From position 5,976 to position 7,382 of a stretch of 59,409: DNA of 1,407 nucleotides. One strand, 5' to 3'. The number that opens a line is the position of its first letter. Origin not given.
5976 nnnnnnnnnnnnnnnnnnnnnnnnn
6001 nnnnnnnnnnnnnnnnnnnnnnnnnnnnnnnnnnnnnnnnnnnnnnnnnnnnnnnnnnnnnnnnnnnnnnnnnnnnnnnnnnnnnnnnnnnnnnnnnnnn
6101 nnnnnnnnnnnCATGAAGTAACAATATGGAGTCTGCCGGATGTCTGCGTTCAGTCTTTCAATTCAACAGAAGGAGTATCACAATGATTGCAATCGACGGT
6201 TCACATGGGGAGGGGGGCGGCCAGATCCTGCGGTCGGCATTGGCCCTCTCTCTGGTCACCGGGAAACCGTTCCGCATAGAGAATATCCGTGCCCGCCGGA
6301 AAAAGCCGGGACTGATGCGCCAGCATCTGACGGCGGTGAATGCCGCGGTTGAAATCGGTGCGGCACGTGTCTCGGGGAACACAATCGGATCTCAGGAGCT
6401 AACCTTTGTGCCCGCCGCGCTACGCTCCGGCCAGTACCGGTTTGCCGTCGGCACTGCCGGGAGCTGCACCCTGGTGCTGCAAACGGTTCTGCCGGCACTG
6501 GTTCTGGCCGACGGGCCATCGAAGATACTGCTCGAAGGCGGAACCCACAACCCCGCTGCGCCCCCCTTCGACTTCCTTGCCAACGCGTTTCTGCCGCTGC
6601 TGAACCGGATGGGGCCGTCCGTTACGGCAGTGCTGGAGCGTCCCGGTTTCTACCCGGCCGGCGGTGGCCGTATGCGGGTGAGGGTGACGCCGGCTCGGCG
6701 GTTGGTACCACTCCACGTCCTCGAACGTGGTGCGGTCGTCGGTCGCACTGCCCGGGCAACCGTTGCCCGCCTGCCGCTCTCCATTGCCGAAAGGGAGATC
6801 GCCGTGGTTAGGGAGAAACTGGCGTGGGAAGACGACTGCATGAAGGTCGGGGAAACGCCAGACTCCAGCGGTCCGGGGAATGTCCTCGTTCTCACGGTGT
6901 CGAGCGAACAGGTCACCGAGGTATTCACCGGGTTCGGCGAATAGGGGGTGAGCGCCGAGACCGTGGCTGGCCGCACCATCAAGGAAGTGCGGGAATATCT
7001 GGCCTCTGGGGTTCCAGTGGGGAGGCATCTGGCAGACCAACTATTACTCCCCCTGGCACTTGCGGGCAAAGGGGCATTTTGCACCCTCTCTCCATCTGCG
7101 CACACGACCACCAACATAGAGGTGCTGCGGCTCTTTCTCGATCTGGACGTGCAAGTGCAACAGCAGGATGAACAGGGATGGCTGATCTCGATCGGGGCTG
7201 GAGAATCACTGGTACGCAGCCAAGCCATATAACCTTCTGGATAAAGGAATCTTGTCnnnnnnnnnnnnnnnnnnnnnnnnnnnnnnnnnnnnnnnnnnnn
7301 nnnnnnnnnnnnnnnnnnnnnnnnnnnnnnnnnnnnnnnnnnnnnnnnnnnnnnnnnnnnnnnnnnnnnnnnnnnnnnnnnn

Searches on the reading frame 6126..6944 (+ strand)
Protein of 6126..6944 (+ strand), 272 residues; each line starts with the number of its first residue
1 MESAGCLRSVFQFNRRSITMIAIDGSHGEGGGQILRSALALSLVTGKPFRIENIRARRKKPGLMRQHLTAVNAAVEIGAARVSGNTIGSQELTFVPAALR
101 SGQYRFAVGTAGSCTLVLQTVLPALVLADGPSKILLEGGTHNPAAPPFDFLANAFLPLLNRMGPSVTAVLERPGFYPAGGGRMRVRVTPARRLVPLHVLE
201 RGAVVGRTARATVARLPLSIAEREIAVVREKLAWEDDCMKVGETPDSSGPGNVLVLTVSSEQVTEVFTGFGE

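Call 77: search_protein_families(library=pfam, proteins=[window:6126-6944:+], max_evalue=0.001)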
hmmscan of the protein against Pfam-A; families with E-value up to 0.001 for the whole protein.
window:6126-6944:+ (272 aa): 2 families
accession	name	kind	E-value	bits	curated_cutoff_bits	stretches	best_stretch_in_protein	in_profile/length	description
PF01137.26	RTC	-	5e-67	225.8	27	1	28-211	2-180/221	RNA 3'-terminal phosphate cyclase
PF05189.18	RTC_insert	-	2.1e-09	38.2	23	1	199-272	1-81/102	RNA 3'-terminal phosphate cyclase (RTC), insert domain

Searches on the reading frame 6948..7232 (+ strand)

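Call 77: search_protein_families(library=pfam, proteins=[window:6948-7232:+], max_evalue=0.001)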
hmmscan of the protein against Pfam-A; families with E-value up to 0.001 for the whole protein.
window:6948-7232:+ (94 aa): 1 family
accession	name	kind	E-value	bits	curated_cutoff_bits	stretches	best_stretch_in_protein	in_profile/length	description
PF01137.26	RTC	-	2.4e-08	33.9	27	1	22-70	172-221/221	RNA 3'-terminal phosphate cyclase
